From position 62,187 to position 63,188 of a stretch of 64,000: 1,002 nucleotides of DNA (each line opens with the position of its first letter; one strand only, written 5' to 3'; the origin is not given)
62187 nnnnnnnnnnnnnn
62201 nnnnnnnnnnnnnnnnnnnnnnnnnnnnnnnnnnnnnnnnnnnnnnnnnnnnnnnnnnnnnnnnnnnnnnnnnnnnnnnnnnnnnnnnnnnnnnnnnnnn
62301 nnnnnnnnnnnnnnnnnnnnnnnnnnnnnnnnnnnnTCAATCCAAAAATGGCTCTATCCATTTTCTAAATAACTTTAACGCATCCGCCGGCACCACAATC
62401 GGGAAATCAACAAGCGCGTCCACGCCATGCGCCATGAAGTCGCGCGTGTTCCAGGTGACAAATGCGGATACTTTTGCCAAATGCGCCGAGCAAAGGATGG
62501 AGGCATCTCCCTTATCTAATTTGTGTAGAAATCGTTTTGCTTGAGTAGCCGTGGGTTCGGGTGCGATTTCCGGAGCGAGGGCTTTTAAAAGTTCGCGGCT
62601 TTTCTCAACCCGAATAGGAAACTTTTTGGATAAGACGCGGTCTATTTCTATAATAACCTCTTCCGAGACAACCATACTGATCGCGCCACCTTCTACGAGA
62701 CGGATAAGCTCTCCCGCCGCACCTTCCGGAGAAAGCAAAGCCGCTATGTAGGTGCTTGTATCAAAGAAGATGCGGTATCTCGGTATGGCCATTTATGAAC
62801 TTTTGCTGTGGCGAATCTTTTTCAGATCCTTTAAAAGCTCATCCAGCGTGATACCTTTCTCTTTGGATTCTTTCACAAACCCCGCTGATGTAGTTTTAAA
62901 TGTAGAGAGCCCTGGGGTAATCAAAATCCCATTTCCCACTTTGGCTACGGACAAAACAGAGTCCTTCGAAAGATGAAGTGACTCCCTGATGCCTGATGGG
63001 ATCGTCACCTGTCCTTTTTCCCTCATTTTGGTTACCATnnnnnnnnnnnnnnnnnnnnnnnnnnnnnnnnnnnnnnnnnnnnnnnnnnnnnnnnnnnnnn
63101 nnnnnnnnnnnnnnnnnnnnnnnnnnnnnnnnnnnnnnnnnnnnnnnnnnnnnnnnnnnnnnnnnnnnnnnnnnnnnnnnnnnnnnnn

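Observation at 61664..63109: Tightly coupled vapB-vapC-HNH operon: a toxin-antitoxin pair fused in an operon with a homing-type HNH nuclease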

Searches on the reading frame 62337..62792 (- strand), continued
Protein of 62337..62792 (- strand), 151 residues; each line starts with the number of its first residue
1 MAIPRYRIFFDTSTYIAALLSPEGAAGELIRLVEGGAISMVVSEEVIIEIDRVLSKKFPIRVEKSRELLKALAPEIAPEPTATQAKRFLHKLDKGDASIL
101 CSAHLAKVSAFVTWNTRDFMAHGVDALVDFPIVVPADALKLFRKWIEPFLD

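Call 38: search_protein_families(library=pfam, proteins=[L106:917-1378:+, L155:621-956:+, L072:4483-5109:+, L152:5460-6110:+, L135:4483-5016:+, L079:4460-4825:+, L152:3235-3891:+, L152:4261-4545:+], max_evalue=0.1)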
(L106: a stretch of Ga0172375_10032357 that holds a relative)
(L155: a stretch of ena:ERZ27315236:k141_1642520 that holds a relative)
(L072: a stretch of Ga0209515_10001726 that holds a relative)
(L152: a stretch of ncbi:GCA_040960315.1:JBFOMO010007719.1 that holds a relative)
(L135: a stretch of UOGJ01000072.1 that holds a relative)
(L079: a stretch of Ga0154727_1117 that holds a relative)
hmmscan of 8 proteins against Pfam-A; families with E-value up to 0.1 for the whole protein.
L106:917-1378:+ (153 aa): 0 families

L155:621-956:+ (111 aa): 4 families
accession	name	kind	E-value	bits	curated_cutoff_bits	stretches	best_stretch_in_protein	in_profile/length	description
PF14279.12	HNH_5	-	6.5e-05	23.2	27.5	1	39-77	10-50/56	HNH endonuclease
PF05766.18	NinG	-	0.0061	16.8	25.4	1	9-76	82-145/193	Bacteriophage Lambda NinG protein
PF01844.29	HNH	-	0.012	16.2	21.4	1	21-72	1-46/47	HNH endonuclease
PF13518.12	HTH_28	-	0.071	13.7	25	0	83-100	18-35/52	Helix-turn-helix domain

L072:4483-5109:+ (208 aa): 5 families
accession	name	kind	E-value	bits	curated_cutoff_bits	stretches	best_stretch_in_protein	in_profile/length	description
PF01844.29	HNH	-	2.6e-10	40.7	21.4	1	141-184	1-45/47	HNH endonuclease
PF14279.12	HNH_5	-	1.9e-09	37.7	27.5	1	141-183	1-43/56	HNH endonuclease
PF02945.21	Endonuclease_7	-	0.0031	17.8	23.6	1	127-197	12-75/82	Recombination endonuclease VII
PF01978.25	TrmB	-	0.0061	16.8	25.6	0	22-41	6-25/68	Sugar-specific transcriptional regulator TrmB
PF25164.1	CoiA_N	-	0.042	13.8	26.3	0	127-152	6-31/50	Competence protein CoiA, N-terminal domain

L152:5460-6110:+ (216 aa): 6 families
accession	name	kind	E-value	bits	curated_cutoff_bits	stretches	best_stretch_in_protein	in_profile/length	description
PF18780.6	HNH_repeat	-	9.4e-25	87.2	26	2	13-66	2-54/54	Homing endonuclease associated repeat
PF01844.29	HNH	-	5.4e-14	52.5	21.4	1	165-212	1-46/47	HNH endonuclease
PF14279.12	HNH_5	-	8.7e-11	42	27.5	1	165-213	1-46/56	HNH endonuclease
PF13395.12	HNH_4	-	0.00022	21.6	22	1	180-213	18-51/54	HNH endonuclease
PF02945.21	Endonuclease_7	-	0.004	17.5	23.6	1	146-212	7-65/82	Recombination endonuclease VII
PF19148.5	DUF5830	-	0.0066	16.8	26.8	1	157-189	71-103/114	Family of unknown function (DUF5830)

L135:4483-5016:+ (177 aa): 2 families
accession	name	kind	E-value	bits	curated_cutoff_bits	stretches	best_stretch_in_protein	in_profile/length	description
PF20849.2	TelK_muzzle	-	0.065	13.7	27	0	50-112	35-96/118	Protelomerase, muzzle domain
PF09969.14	DUF2203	-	0.099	13.8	24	0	3-54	24-75/122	Uncharacterized conserved protein (DUF2203)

L079:4460-4825:+ (121 aa): 1 family
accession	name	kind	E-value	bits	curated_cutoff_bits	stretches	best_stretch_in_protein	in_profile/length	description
PF04936.17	DUF658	-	0.073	13.3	24.4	1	27-73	132-178/186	Protein of unknown function (DUF658)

L152:3235-3891:+ (218 aa): 1 family
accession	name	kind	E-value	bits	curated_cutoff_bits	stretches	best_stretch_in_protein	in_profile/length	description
PF14274.12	BT_3044-like_C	-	0.031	14.9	23.1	1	135-191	72-127/141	BT_3044-like, C-terminal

L152:4261-4545:+ (94 aa): 0 families

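Call 41: find_related_loci(query=A2, collection=viral_contigs, flank=4000)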
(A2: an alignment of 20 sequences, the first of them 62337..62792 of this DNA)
Query A2 (151 aa) in viral_contigs; peptide patterns used: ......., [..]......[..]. (x = any residue, [..] = any of these).
28 stretches matched a pattern, but none encodes a relative of the query by tblastn (E <= 1e-3).

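Call 43: find_encoding_contigs(protein=P0136, flank=4000, max_places=2)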
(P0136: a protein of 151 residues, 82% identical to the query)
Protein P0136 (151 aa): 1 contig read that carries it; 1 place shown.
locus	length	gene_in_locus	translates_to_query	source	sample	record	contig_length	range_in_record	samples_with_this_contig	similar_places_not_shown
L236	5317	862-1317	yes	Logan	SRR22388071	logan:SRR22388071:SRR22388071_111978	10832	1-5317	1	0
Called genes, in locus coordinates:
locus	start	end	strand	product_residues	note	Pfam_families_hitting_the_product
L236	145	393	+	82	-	-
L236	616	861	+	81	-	PF04014:MazE_antitoxin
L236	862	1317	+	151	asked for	PF13470:PIN_3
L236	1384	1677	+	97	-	PF01541:GIY-YIG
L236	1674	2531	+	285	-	-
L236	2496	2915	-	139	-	PF03330:DPBB_1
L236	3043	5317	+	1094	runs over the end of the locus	PF13439:Glyco_transf_4, PF13579:Glyco_trans_4_4, PF00534:Glycos_transf_1, PF13692:Glyco_trans_1_4, PF00884:Sulfatase, PF01663:Phosphodiest (weak)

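Call 44: find_encoding_contigs(protein=P0140, flank=4000, max_places=4)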
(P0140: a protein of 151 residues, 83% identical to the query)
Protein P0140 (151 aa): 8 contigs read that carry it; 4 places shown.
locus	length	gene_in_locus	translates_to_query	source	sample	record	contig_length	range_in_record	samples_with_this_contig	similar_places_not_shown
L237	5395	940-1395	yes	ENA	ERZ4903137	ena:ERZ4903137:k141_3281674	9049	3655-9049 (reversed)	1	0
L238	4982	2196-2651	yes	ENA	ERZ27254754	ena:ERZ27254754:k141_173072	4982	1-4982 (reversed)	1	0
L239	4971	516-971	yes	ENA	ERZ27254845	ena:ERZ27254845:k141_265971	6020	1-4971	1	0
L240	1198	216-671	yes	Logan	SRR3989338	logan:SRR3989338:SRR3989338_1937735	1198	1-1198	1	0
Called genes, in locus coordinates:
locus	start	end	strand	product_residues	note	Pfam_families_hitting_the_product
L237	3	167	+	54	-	?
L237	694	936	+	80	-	PF04014:MazE_antitoxin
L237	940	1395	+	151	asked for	PF01850:PIN (weak), PF13470:PIN_3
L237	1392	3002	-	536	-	PF19830:DUF6311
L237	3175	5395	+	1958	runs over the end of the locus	?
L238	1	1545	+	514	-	?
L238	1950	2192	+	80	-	PF04014:MazE_antitoxin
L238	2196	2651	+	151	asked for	PF01850:PIN (weak), PF13470:PIN_3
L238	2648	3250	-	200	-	-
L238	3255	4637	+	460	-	PF03699:UPF0182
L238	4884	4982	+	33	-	?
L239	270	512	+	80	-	PF04014:MazE_antitoxin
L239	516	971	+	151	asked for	PF01850:PIN (weak), PF13470:PIN_3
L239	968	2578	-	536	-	PF19830:DUF6311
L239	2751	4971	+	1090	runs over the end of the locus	?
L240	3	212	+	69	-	?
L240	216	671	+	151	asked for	PF01850:PIN (weak), PF13470:PIN_3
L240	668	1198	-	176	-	?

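Call 45: find_encoding_contigs(protein=P0134, flank=4000, max_places=2)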
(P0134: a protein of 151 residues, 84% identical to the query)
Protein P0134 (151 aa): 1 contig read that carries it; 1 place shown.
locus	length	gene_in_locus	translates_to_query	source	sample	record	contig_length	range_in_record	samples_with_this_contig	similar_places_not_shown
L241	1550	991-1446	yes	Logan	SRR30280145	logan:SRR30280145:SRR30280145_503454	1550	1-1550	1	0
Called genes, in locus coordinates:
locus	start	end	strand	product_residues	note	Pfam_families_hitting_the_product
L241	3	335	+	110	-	?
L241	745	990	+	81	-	PF04014:MazE_antitoxin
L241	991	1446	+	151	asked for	PF01850:PIN (weak), PF13470:PIN_3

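Call 59: find_encoding_contigs(protein=P0127, flank=3000, max_places=3)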
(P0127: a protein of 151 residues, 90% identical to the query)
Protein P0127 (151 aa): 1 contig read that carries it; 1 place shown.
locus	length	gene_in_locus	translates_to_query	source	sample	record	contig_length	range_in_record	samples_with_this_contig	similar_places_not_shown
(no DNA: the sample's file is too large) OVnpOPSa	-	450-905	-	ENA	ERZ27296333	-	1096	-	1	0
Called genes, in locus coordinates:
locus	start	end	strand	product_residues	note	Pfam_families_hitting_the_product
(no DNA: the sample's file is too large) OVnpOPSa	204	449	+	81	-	PF04014:MazE_antitoxin (weak)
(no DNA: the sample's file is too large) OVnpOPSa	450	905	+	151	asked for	PF01850:PIN (faint), PF13470:PIN_3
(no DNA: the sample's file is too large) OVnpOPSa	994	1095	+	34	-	?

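Call 63: search_protein_families(library=pfam, proteins=[L097:2779-3183:+, L075:4463-4864:-, L142:4612-5265:-, L236:1674-2531:+, L238:2648-3250:-], max_evalue=0.01)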
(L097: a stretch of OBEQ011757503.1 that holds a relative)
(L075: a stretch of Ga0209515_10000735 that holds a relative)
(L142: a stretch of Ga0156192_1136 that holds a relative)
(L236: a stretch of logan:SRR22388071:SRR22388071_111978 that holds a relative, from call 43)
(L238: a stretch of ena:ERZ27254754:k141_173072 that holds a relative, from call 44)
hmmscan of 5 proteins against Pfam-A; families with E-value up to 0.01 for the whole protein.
L097:2779-3183:+ (135 aa): 0 families

L075:4463-4864:- (133 aa): 1 family
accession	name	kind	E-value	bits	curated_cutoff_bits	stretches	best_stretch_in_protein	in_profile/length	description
PF01242.24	PTPS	-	6.1e-32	110.6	22.4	1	4-132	2-119/121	6-pyruvoyl tetrahydropterin synthase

L142:4612-5265:- (217 aa): 1 family
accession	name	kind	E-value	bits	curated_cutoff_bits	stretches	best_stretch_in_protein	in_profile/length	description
PF01794.25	Ferric_reduct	-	1.3e-18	67.6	28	1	56-164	6-120/121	Ferric reductase like transmembrane component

L236:1674-2531:+ (285 aa): 0 families

L238:2648-3250:- (200 aa): 0 families

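Call 69: search_dna_similar(query=window:62337-62792:-, collection=plasmids, mode=protein, max_rows=10)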
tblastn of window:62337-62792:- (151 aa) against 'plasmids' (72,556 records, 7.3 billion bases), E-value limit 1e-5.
Records with a match: 1; places in all: 1; records where one place covers at least 80% of the query: 1.
Best place of each record, by identity: <60% 1.
By first word of the organism name: Sphaerospermopsis 1.
By predicted mobility (MOB-suite, as given by PLSDB): conjugative 1.
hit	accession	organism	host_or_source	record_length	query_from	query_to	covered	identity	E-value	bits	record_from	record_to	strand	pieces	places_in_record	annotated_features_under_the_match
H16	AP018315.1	Sphaerospermopsis kisseleviana NIES-73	-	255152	3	147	96%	34.2%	8e-18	86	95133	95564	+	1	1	hypothetical protein (x2)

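Call 73: search_protein_families(library=pfam, proteins=[L096:2022-2345:+, L107:1285-1590:+, L125:2793-3071:+, L081:4538-5680:+, L087:3258-4070:+, L108:4063-5052:+, L131:1149-2186:+, L104:4693-5097:+, L082:787-999:+, L099:2385-2678:+], max_evalue=0.01)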
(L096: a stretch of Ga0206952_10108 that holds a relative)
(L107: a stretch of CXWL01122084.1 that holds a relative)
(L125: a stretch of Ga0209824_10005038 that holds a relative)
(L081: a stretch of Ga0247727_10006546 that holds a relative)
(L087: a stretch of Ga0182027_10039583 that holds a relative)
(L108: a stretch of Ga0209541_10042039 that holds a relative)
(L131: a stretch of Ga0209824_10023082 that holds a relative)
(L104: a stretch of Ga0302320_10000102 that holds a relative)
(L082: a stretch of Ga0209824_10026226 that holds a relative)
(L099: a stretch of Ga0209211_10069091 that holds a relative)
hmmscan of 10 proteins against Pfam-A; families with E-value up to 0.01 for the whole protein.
L096:2022-2345:+ (107 aa): 2 families
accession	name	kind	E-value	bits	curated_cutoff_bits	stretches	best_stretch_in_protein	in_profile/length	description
PF08479.16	POTRA_2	-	9.1e-06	25.9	24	1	35-85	3-53/76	POTRA domain, ShlB-type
PF07244.20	POTRA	-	0.00082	20.5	21.3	1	35-94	3-65/79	Surface antigen variable number repeat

L107:1285-1590:+ (101 aa): 0 families

L125:2793-3071:+ (92 aa): 2 families
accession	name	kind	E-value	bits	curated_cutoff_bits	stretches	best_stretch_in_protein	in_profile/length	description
PF01402.27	RHH_1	-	5.4e-06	26.6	20.5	1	17-54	1-38/39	Ribbon-helix-helix protein, copG family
PF12651.13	RHH_3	-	9.8e-05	22.7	21.6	1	17-55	4-42/44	Ribbon-helix-helix domain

L081:4538-5680:+ (380 aa): 7 families
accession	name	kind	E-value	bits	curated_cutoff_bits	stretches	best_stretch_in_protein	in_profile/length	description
PF13635.12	DUF4143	-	2.1e-32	112.5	28.1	1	170-326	3-160/160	Domain of unknown function (DUF4143)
PF13173.12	AAA_14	-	1.5e-16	61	27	1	15-130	5-127/129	AAA domain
PF13401.12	AAA_22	-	0.00076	20.2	27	0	13-43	6-33/130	AAA domain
PF01443.25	Viral_helicase1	-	0.0011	19.3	21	1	19-82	5-76/228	Viral superfamily 1 RNA helicase core domain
PF13191.12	AAA_16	-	0.0014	19.6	32.6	1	13-36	25-48/167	AAA ATPase domain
PF00931.28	NB-ARC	-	0.0062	16.3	23.5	1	15-52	21-58/248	NB-ARC domain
PF07728.20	AAA_5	-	0.0091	16.4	22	0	15-32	2-19/139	AAA domain (dynein-related subfamily)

L087:3258-4070:+ (270 aa): 0 families

L108:4063-5052:+ (329 aa): 1 family
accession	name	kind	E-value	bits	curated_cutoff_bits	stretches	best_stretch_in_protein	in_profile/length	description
PF02517.21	Rce1-like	-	3e-17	63.1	22.4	1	226-318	3-92/93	Type II CAAX prenyl endopeptidase Rce1-like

L131:1149-2186:+ (345 aa): 2 families
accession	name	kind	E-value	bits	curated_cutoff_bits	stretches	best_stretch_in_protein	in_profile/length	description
PF02371.22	Transposase_20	-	2e-24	86.2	21.3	1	214-297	3-85/87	Transposase IS116/IS110/IS902 family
PF01548.23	DEDD_Tnp_IS110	-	3.9e-24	85.6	29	1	5-149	1-152/155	Transposase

L104:4693-5097:+ (134 aa): 2 families
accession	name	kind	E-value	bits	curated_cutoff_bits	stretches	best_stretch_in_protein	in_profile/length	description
PF01050.24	MannoseP_isomer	-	4.1e-33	114.4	23.6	1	27-130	13-116/116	Mannose-6-phosphate isomerase C-terminal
PF07883.17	Cupin_2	-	6.6e-08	32.6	27.2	1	51-114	7-69/70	Cupin domain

L082:787-999:+ (70 aa): 1 family
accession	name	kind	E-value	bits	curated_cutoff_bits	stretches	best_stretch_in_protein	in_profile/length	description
PF13224.11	DUF4032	-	6.9e-05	23.2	23.8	1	9-50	120-161/163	Domain of unknown function (DUF4032)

L099:2385-2678:+ (97 aa): 0 families

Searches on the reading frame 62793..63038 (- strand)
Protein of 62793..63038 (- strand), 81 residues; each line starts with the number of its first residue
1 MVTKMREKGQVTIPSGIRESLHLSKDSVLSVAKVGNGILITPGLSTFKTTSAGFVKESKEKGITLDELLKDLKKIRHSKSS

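Call 4: search_protein_families(library=pfam, proteins=[window:62793-63038:-], max_evalue=1)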
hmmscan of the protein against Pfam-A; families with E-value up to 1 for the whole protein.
window:62793-63038:- (81 aa): 2 families
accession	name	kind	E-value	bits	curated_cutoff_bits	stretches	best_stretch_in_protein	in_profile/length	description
PF04014.23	MazE_antitoxin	-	3.6e-07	30.5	24.7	1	6-42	5-42/48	Antidote-toxin recognition MazE, bacterial antitoxin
PF15937.10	PrlF_antitoxin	-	0.039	14.6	32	1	4-28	3-28/99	prlF antitoxin for toxin YhaV_toxin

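Call 5: search_protein_families(library=ncbifam, proteins=[window:62793-63038:-], max_evalue=1)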
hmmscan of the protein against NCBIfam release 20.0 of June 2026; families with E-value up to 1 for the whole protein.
window:62793-63038:- (81 aa): 4 families
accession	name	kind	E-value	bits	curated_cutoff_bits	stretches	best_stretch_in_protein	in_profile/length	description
TIGR01439.1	lp_hng_hel_AbrB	domain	9.2e-08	31.7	28.3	1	3-42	2-42/44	transcriptional regulator, AbrB family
NF006352.0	PRK08577.1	equivalog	0.00049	20.2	140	1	3-31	7-35/136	hypothetical protein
NF007429.0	PRK09974.1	equivalog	0.0063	16.4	125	1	3-30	15-43/114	type II toxin-antitoxin system PrlF family antitoxin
NF050106.1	TA_MazE_antitoxin_Deino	equivalog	0.13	12.5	65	1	9-35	1-27/65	type II toxin-antitoxin system MazE family antitoxin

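Call 6: search_protein_families(library=padloc, proteins=[window:62793-63038:-], max_evalue=1)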
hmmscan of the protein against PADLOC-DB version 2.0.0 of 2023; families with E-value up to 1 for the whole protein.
window:62793-63038:- (81 aa): 0 families
